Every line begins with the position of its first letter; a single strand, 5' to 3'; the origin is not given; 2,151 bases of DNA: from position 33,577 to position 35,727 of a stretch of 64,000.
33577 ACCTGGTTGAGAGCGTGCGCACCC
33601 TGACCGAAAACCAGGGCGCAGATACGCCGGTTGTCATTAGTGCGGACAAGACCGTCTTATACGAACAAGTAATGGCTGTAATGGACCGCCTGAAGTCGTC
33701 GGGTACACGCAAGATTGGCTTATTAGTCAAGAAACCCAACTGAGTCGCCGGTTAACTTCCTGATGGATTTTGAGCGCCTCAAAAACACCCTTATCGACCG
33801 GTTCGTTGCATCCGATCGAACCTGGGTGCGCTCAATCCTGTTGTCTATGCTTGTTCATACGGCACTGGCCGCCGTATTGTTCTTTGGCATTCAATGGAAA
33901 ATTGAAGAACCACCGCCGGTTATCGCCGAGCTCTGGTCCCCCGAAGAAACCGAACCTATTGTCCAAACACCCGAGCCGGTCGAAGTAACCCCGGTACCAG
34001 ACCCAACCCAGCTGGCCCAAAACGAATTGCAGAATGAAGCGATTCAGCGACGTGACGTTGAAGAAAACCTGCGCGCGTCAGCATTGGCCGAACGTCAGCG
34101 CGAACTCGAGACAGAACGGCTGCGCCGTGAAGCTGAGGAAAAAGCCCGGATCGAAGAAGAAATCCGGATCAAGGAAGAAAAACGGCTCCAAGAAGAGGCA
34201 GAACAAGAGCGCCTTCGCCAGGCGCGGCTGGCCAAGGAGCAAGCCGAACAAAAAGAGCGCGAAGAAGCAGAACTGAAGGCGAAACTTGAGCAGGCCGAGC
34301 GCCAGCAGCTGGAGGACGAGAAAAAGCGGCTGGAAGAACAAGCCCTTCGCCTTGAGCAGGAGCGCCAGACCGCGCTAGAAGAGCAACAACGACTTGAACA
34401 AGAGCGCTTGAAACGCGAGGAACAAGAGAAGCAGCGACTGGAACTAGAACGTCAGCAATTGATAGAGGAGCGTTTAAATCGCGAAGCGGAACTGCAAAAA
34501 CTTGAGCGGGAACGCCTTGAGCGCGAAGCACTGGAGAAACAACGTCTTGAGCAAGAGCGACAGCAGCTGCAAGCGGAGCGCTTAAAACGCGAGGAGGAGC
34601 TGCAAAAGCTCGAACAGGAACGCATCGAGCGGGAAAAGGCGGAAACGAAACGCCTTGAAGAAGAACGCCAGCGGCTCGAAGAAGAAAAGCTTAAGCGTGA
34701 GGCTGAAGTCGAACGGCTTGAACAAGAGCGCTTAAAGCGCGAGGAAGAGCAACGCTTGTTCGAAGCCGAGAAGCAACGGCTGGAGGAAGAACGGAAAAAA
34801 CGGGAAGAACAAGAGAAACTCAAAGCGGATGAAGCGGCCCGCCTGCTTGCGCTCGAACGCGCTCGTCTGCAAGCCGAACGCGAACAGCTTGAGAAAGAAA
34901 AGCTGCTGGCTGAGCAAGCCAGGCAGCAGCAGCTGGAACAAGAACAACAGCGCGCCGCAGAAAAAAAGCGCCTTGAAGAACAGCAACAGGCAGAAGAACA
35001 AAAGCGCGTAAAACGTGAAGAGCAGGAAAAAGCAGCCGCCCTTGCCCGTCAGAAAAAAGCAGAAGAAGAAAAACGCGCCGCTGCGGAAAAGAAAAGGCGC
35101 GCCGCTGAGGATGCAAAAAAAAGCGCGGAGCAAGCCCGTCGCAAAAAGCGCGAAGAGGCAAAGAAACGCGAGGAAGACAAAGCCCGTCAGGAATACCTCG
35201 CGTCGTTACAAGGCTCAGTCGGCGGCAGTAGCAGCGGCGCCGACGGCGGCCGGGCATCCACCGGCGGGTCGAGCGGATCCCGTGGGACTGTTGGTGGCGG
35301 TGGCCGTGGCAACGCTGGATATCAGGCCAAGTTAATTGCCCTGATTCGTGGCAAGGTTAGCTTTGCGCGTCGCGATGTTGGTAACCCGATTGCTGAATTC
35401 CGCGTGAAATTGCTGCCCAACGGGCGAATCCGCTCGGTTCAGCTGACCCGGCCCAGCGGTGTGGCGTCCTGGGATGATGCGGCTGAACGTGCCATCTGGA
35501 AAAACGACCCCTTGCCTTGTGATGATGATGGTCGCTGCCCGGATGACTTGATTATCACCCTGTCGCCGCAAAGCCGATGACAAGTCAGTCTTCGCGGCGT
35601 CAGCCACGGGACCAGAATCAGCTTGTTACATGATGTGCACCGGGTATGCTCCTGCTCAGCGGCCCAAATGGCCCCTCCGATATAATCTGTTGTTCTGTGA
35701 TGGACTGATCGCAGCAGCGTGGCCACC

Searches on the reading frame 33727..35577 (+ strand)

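Call 79: search_protein_families(library=pfam, proteins=[window:33727-35577:+], max_evalue=0.00001)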
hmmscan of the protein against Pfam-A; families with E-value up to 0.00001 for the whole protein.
window:33727-35577:+ (617 aa): 1 family
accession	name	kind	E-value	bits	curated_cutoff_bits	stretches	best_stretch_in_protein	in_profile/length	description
PF13103.11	TonB_2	-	4.7e-15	55.9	22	1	530-611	2-84/85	TonB C terminal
